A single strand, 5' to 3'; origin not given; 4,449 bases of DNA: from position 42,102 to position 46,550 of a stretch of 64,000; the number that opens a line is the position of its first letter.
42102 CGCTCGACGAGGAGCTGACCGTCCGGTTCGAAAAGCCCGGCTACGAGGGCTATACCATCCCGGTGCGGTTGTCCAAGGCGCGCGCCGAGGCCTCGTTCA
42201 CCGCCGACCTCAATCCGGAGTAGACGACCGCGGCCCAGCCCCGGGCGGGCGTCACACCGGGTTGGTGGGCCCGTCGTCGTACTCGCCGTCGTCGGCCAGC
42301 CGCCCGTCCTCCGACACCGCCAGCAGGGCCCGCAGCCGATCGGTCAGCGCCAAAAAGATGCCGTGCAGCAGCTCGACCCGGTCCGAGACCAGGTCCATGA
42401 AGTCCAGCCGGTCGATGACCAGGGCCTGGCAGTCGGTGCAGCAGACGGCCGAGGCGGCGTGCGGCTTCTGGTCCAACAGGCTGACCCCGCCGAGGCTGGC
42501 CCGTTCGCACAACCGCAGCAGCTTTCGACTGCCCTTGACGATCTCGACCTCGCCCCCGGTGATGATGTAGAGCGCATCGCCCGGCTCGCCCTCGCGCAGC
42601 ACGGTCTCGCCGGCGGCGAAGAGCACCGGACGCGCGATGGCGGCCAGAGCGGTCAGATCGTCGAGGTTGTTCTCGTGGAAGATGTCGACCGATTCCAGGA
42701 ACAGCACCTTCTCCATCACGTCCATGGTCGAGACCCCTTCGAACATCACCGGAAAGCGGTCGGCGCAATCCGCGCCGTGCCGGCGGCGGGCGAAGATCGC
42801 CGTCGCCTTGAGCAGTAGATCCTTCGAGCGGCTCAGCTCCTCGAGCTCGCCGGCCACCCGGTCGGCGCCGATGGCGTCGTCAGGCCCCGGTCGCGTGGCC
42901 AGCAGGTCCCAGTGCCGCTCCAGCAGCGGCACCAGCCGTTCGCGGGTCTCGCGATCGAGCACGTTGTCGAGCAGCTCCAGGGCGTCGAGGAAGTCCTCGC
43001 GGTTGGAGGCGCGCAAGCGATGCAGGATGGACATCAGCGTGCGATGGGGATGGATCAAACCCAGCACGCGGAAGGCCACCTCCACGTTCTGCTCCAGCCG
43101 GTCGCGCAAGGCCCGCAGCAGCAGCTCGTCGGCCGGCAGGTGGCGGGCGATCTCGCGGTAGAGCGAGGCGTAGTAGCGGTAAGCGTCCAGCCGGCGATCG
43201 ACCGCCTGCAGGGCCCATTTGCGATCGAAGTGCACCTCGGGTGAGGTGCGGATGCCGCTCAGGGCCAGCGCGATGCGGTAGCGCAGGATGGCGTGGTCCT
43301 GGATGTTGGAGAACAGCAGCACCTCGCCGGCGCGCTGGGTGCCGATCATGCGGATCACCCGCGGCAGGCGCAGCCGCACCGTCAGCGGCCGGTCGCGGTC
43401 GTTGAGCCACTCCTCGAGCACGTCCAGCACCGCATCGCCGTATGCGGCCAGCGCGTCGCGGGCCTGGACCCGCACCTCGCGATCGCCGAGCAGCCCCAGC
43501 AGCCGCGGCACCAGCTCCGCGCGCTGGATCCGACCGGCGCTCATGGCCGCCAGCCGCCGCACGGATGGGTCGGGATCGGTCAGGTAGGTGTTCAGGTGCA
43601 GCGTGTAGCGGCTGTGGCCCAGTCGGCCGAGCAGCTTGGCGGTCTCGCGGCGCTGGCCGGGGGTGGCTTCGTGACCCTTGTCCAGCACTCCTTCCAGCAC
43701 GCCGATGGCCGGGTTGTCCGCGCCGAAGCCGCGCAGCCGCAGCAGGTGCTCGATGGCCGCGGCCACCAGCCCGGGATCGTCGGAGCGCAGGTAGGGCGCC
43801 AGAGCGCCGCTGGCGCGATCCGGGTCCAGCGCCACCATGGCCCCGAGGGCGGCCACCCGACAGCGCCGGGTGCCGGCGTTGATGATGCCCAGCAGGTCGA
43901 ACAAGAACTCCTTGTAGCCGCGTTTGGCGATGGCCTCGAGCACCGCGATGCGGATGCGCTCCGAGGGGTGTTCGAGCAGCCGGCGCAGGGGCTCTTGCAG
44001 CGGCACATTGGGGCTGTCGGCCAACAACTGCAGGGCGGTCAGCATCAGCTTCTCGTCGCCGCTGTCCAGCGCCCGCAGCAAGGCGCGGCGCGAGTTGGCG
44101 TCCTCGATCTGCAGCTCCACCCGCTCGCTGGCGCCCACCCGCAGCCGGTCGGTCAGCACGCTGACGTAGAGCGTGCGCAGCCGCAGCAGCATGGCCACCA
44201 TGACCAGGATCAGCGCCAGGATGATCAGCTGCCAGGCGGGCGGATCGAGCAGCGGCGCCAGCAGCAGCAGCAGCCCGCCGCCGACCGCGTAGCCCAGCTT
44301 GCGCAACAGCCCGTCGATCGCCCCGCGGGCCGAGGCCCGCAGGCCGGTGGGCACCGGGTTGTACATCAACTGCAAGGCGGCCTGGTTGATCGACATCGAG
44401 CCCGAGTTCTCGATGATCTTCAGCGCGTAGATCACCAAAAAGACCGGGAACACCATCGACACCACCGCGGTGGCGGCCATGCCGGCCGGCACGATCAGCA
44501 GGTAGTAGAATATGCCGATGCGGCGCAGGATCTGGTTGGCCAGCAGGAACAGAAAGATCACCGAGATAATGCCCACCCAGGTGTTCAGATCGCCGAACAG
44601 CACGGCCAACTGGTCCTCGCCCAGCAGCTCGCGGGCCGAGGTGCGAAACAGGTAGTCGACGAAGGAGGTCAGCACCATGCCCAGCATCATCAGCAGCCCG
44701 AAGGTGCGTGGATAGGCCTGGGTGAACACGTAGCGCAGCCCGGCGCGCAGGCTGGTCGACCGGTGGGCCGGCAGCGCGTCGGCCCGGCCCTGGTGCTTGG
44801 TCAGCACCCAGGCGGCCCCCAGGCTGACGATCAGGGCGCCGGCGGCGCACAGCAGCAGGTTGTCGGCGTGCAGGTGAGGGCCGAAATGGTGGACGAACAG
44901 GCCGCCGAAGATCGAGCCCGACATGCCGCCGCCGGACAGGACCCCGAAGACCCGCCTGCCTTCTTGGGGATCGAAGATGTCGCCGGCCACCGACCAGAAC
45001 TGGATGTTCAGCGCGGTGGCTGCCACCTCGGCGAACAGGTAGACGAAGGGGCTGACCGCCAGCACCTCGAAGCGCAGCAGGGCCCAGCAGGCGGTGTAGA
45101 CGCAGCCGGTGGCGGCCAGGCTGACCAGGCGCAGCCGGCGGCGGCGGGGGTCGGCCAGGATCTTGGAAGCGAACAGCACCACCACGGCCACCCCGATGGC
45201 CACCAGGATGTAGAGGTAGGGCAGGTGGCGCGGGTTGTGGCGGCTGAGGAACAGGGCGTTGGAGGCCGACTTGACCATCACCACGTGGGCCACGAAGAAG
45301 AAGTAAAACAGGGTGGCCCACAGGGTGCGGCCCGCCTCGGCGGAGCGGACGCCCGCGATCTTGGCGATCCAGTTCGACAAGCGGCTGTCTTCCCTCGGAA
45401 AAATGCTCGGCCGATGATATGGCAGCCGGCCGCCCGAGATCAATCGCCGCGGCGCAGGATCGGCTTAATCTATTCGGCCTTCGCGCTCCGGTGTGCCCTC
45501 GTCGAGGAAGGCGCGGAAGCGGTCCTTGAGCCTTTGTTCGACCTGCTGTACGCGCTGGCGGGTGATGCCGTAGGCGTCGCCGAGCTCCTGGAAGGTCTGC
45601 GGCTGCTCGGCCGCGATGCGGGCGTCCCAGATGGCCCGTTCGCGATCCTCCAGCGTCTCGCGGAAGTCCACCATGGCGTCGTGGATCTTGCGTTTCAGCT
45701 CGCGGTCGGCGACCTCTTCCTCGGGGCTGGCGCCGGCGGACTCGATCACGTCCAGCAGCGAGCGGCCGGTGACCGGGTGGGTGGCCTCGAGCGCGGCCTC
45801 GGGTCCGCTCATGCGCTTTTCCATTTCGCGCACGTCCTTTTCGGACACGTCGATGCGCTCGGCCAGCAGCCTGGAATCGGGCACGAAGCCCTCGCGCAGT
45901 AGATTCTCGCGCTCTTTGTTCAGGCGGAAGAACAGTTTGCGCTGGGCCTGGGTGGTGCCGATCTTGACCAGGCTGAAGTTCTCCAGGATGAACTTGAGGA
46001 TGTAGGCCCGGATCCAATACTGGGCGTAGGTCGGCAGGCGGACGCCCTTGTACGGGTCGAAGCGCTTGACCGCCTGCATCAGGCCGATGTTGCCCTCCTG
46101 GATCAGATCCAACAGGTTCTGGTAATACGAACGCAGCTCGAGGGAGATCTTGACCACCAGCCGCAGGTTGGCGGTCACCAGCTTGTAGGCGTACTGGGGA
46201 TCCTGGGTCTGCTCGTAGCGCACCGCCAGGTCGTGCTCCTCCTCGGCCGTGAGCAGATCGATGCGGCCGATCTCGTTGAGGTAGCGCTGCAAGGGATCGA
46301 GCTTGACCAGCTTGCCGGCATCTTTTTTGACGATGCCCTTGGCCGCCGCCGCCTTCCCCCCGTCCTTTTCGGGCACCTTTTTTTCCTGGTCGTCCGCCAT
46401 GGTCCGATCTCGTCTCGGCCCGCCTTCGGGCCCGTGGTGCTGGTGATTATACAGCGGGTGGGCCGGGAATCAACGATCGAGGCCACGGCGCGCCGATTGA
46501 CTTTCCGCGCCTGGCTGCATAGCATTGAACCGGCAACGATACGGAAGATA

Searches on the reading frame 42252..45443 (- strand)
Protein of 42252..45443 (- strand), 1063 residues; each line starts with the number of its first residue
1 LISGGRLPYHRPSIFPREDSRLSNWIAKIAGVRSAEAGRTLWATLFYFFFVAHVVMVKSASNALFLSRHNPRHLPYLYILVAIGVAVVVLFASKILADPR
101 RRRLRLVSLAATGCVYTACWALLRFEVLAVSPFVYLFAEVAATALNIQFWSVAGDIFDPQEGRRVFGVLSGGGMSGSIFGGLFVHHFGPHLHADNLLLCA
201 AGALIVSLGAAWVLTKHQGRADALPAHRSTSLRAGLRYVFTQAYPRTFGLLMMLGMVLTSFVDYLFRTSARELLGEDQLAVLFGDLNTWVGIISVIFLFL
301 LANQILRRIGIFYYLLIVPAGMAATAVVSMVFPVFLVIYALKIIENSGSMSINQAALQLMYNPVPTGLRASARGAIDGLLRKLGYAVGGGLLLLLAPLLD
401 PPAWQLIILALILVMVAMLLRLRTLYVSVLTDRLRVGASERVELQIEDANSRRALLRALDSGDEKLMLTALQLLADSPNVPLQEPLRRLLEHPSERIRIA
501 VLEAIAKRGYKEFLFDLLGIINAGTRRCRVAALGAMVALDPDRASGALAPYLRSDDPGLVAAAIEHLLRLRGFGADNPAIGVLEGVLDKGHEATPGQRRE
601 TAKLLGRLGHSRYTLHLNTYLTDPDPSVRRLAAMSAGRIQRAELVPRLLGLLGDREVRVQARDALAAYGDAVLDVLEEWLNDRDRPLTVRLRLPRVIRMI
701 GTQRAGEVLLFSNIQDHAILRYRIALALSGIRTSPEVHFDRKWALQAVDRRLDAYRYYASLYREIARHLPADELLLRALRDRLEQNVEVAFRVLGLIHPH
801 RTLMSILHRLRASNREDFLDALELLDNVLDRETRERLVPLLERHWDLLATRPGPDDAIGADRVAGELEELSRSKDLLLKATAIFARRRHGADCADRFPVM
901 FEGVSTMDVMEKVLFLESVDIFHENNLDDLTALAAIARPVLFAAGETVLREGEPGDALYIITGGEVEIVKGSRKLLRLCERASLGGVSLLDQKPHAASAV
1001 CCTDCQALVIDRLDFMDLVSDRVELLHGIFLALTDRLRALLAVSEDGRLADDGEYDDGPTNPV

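Call 28: search_protein_families(library=pfam, proteins=[window:42252-45443:-], max_evalue=0.00001)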
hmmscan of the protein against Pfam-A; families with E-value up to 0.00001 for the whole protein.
window:42252-45443:- (1063 aa): 4 families
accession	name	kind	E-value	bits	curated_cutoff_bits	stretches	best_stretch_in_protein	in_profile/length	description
PF13646.12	HEAT_2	-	2e-16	60.5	27.7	1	598-666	17-88/88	HEAT repeats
PF00027.35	cNMP_binding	-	1.3e-15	57.6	27.5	1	941-1020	3-87/89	Cyclic nucleotide-binding domain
PF07690.21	MFS_1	-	8.2e-09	35.3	33.4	1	152-388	109-346/347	Major Facilitator Superfamily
PF03219.20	TLC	-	5.5e-06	25.9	21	0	134-334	151-373/491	TLC ATP/ADP transporter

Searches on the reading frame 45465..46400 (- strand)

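Call 28: search_protein_families(library=pfam, proteins=[window:45465-46400:-], max_evalue=0.00001)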
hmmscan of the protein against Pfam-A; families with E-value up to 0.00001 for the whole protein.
window:45465-46400:- (311 aa): 3 families
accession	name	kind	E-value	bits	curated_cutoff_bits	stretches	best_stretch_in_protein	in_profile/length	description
PF04542.20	Sigma70_r2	-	4.2e-14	52.5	24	1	74-138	1-65/71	Sigma-70 region 2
PF00140.25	Sigma70_r1_2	-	1.6e-12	47.6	22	1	35-64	1-30/34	Sigma-70 factor, region 1.2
PF04545.22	Sigma70_r4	-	4.1e-07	29.8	24.1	1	249-290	4-43/50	Sigma-70, region 4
